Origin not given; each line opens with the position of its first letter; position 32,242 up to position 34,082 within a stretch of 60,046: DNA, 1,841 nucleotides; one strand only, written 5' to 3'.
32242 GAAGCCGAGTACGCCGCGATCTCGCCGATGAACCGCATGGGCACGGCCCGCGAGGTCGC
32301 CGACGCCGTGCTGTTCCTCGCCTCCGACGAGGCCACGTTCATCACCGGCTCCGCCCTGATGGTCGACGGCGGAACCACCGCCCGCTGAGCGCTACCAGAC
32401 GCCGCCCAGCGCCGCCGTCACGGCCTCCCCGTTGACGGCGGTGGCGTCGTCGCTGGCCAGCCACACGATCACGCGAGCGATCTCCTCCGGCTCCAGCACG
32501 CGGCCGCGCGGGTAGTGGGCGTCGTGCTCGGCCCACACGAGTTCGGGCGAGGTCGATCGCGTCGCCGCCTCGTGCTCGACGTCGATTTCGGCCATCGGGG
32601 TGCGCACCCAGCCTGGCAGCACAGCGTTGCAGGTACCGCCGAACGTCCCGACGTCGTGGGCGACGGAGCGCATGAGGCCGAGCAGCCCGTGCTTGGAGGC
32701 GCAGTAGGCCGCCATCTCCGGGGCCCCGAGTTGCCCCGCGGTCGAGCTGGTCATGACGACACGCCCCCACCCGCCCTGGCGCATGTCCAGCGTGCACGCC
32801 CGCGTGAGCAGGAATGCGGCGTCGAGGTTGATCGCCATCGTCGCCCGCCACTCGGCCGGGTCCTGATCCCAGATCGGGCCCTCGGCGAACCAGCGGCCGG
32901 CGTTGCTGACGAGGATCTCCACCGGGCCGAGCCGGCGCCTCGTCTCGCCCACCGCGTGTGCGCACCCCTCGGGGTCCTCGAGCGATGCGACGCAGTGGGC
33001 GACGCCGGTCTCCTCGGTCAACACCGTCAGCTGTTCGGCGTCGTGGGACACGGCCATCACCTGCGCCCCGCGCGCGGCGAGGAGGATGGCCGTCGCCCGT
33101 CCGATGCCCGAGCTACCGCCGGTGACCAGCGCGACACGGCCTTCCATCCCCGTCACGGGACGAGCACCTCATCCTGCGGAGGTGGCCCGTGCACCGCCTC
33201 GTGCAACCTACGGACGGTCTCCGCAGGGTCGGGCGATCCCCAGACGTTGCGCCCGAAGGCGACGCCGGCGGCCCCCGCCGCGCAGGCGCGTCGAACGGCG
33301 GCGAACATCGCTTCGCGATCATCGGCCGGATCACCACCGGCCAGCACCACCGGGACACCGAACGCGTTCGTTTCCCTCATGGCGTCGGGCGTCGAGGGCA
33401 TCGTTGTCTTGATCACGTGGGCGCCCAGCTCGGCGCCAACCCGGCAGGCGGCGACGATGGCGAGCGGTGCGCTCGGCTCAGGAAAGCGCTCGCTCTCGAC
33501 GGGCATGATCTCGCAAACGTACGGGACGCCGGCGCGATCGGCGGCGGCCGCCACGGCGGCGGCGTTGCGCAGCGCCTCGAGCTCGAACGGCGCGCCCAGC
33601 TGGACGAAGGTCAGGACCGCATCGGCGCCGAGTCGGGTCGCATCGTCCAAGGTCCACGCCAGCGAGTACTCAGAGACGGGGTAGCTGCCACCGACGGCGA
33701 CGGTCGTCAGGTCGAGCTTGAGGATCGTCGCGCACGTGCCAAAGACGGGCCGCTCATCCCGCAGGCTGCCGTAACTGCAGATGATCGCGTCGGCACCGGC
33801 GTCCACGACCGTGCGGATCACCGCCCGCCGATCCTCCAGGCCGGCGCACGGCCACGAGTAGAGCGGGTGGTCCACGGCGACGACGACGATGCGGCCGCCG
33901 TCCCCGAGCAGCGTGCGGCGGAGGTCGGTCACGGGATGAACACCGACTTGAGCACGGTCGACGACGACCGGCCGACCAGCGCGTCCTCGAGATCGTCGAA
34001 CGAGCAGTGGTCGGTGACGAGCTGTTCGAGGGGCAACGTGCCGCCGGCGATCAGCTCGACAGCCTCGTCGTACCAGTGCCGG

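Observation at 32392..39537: Seven-gene operon joined by six consecutive 4-nt start/stop overlaps, mixing a P450 with a sugar-type kinase, aldolase and four dehydrogenases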

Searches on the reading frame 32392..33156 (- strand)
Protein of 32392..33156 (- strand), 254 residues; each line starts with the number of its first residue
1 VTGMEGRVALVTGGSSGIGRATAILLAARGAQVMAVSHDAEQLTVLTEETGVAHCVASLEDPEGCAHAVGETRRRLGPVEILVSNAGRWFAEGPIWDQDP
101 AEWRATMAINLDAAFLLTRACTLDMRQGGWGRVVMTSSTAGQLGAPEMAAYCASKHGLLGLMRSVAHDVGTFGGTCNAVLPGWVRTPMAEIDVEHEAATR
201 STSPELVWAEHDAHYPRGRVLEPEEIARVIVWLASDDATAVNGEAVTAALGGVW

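Call 4: search_protein_families(library=pfam, proteins=[window:32392-33156:-], max_evalue=0.01)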
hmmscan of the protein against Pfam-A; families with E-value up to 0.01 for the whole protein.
window:32392-33156:- (254 aa): 6 families
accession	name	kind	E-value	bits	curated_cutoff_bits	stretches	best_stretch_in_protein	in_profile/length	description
PF13561.12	adh_short_C2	-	9.9e-48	163.2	27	1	16-247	6-230/236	Enoyl-(Acyl carrier protein) reductase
PF00106.31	adh_short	-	2.8e-45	154.6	26.6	1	7-191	1-189/195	short chain dehydrogenase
PF08659.16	KR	-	2.6e-11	44.2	22.6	1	9-158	3-156/180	KR domain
PF13460.12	NAD_binding_10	-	1.6e-05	25.3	27.2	1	13-138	1-98/184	NAD(P)H-binding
PF00107.32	ADH_zinc_N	-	0.0046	17.3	31.8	1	17-60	1-43/129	Zinc-binding dehydrogenase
PF12242.14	Eno-Rase_NADH_b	-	0.0056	16.9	23.4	0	7-39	41-74/79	NAD(P)H binding domain of trans-2-enoyl-CoA reductase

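Call 5: search_protein_families(library=ncbifam, proteins=[window:32392-33156:-], max_evalue=0.01)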
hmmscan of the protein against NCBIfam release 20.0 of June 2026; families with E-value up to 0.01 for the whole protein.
window:32392-33156:- (254 aa): 215 families (the best 25 are shown)
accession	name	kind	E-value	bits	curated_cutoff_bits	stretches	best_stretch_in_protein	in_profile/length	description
NF009466.0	PRK12826.1-2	subfamily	2.4e-52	177.9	222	1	5-246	2-238/248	3-oxoacyl-ACP reductase FabG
TIGR01963.1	PHB_DH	subfamily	2.5e-51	174.4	307.05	1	7-248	2-248/255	3-hydroxybutyrate dehydrogenase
NF009093.0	PRK12429.1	subfamily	1e-50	172.4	258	1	4-249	3-253/259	3-hydroxybutyrate dehydrogenase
NF005559.1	PRK07231.1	subfamily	1.1e-48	166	215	1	4-247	2-242/249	glucose 1-dehydrogenase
NF004791.0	PRK06138.1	equivalog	1.5e-47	162.1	312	1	4-247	3-244/252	SDR family oxidoreductase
NF005681.0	PRK07478.1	subfamily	3.9e-47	160.8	267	1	1-252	1-248/254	SDR family oxidoreductase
TIGR03971.1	SDR_subfam_1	subfamily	1.1e-46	159.3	300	2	46-251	58-267/271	mycofactocin-coupled SDR family oxidoreductase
NF004198.0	PRK05653.1-3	equivalog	1.9e-43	148.7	296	1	4-249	5-243/248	3-oxoacyl-ACP reductase FabG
NF052558.1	MBtsdlDhBudC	equivalog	2.8e-43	148.3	270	1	5-247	2-236/250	meso-2,3-butanediol dehydrogenase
TIGR01830.1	3oxo_ACP_reduc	equivalog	2.6e-41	141.9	297.75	1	9-248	1-234/239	3-oxoacyl-[acyl-carrier-protein] reductase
NF009468.0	PRK12826.1-4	equivalog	4.2e-41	141.3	318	1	2-246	3-241/256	SDR family oxidoreductase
NF004203.0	PRK05653.2-4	subfamily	9.7e-41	139.8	313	1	4-246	4-250/260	3-oxoacyl-ACP reductase FabG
NF009931.0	PRK13394.1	subfamily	1.3e-40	139.6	340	1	2-249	3-256/262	3-hydroxybutyrate dehydrogenase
NF009384.0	PRK12743.1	equivalog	1.5e-40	139.1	264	1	6-246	6-241/258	SDR family oxidoreductase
NF005309.0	PRK06841.1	subfamily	1.7e-40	139.2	286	1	4-247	13-247/255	GolD/DthD family dehydrogenase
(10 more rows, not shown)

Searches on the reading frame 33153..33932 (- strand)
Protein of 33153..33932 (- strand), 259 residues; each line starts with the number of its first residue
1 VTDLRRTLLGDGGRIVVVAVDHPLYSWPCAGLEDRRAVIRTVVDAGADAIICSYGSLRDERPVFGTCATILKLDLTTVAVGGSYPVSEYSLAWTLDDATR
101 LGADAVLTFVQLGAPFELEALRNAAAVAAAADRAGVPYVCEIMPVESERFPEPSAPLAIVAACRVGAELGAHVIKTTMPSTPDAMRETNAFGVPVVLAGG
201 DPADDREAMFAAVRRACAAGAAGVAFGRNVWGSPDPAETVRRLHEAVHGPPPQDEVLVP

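Call 4: search_protein_families(library=pfam, proteins=[window:33153-33932:-], max_evalue=0.01)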
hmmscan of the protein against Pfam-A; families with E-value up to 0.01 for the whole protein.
window:33153-33932:- (259 aa): 3 families
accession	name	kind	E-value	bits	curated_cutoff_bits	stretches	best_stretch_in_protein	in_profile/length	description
PF01791.15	DeoC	-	1.5e-27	97.2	23.8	1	16-231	2-227/229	DeoC/LacD family aldolase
PF22649.2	Cgl0159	-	4.7e-07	29.8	27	1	99-230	99-235/251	Cgl0159-like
PF13653.12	GDPD_2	-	1.1e-05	26.1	27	0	24-51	2-25/30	Glycerophosphoryl diester phosphodiesterase family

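Call 5: search_protein_families(library=ncbifam, proteins=[window:33153-33932:-], max_evalue=0.01)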
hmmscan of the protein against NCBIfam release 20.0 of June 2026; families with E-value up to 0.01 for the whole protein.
window:33153-33932:- (259 aa): 8 families
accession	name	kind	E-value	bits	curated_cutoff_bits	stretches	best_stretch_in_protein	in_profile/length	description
NF005556.0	PRK07226.1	subfamily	4.3e-44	150.9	241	1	4-255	10-259/267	2-amino-3,7-dideoxy-D-threo-hept-6-ulosonate synthase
TIGR01949.1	ADH_synth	equivalog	1.2e-38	133.3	299.45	1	11-255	12-252/255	2-amino-3,7-dideoxy-D-threo-hept-6-ulosonate synthase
NF041223.1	BagB_FevI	exception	1.8e-36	125.7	500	1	4-249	13-256/257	bagremycin/ferroverdin biosynthesis DhnA-type aldolase BagB/FevI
NF006081.0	PRK08227.1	equivalog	1.2e-28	100.2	297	1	6-249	42-275/291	3-hydroxy-5-phosphonooxypentane-2,4-dione thiolase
NF040816.1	Fbpase1_Arch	equivalog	3.1e-24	85.9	430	1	8-249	16-259/271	class I fructose-bisphosphate aldolase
NF006704.0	PRK09250.1-1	equivalog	4.9e-10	38.8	277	1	8-181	33-213/308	class I fructose-bisphosphate aldolase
NF005321.0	PRK06852.1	equivalog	4.9e-07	29.1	420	1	106-233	142-275/308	aldolase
NF000741.0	PRK00043.3-5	equivalog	0.0042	16.8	350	1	213-247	180-214/217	thiamine phosphate synthase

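Call 13: search_solved_structures(query=window:33153-33932:-, max_evalue=0.00001)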
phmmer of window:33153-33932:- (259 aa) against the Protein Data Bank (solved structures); distinct sequences matched with E-value up to 0.00001: 7.
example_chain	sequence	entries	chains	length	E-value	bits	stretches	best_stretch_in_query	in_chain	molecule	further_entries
2qjg_A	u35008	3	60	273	4.4e-29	105.1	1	6-255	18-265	Putative aldolase MJ0400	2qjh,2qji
1w8s_A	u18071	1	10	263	2.4e-20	76.4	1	10-250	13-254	FRUCTOSE-BISPHOSPHATE ALDOLASE CLASS I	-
3gkf_O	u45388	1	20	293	4.6e-20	75.5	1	10-251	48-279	Aldolase lsrF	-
3glc_A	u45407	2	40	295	4.7e-20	75.5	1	10-251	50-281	Aldolase lsrF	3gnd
4p2v_A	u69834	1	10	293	3e-19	72.9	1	10-251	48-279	Uncharacterized aldolase LsrF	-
1ojx_A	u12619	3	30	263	4.2e-19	72.4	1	10-250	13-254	FRUCTOSE-BISPHOSPHATE ALDOLASE CLASS I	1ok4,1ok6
2yce_A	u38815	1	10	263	7.9e-19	71.5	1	10-250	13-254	FRUCTOSE-BISPHOSPHATE ALDOLASE CLASS 1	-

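Call 91: search_solved_structures(query=window:33153-33932:-, max_evalue=1e-18, show_alignments=3)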
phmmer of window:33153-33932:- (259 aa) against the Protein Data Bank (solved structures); distinct sequences matched with E-value up to 1e-18: 7.
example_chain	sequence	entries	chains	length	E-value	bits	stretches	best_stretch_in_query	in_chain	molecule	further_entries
2qjg_A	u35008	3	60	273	4.4e-29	105.1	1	6-255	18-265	Putative aldolase MJ0400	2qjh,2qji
1w8s_A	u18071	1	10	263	2.4e-20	76.4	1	10-250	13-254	FRUCTOSE-BISPHOSPHATE ALDOLASE CLASS I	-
3gkf_O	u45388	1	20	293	4.6e-20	75.5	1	10-251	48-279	Aldolase lsrF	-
3glc_A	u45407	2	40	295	4.7e-20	75.5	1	10-251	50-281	Aldolase lsrF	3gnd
4p2v_A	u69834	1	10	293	3e-19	72.9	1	10-251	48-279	Uncharacterized aldolase LsrF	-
1ojx_A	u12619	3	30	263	4.2e-19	72.4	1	10-250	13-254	FRUCTOSE-BISPHOSPHATE ALDOLASE CLASS I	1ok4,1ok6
2yce_A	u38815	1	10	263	7.9e-19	71.5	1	10-250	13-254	FRUCTOSE-BISPHOSPHATE ALDOLASE CLASS 1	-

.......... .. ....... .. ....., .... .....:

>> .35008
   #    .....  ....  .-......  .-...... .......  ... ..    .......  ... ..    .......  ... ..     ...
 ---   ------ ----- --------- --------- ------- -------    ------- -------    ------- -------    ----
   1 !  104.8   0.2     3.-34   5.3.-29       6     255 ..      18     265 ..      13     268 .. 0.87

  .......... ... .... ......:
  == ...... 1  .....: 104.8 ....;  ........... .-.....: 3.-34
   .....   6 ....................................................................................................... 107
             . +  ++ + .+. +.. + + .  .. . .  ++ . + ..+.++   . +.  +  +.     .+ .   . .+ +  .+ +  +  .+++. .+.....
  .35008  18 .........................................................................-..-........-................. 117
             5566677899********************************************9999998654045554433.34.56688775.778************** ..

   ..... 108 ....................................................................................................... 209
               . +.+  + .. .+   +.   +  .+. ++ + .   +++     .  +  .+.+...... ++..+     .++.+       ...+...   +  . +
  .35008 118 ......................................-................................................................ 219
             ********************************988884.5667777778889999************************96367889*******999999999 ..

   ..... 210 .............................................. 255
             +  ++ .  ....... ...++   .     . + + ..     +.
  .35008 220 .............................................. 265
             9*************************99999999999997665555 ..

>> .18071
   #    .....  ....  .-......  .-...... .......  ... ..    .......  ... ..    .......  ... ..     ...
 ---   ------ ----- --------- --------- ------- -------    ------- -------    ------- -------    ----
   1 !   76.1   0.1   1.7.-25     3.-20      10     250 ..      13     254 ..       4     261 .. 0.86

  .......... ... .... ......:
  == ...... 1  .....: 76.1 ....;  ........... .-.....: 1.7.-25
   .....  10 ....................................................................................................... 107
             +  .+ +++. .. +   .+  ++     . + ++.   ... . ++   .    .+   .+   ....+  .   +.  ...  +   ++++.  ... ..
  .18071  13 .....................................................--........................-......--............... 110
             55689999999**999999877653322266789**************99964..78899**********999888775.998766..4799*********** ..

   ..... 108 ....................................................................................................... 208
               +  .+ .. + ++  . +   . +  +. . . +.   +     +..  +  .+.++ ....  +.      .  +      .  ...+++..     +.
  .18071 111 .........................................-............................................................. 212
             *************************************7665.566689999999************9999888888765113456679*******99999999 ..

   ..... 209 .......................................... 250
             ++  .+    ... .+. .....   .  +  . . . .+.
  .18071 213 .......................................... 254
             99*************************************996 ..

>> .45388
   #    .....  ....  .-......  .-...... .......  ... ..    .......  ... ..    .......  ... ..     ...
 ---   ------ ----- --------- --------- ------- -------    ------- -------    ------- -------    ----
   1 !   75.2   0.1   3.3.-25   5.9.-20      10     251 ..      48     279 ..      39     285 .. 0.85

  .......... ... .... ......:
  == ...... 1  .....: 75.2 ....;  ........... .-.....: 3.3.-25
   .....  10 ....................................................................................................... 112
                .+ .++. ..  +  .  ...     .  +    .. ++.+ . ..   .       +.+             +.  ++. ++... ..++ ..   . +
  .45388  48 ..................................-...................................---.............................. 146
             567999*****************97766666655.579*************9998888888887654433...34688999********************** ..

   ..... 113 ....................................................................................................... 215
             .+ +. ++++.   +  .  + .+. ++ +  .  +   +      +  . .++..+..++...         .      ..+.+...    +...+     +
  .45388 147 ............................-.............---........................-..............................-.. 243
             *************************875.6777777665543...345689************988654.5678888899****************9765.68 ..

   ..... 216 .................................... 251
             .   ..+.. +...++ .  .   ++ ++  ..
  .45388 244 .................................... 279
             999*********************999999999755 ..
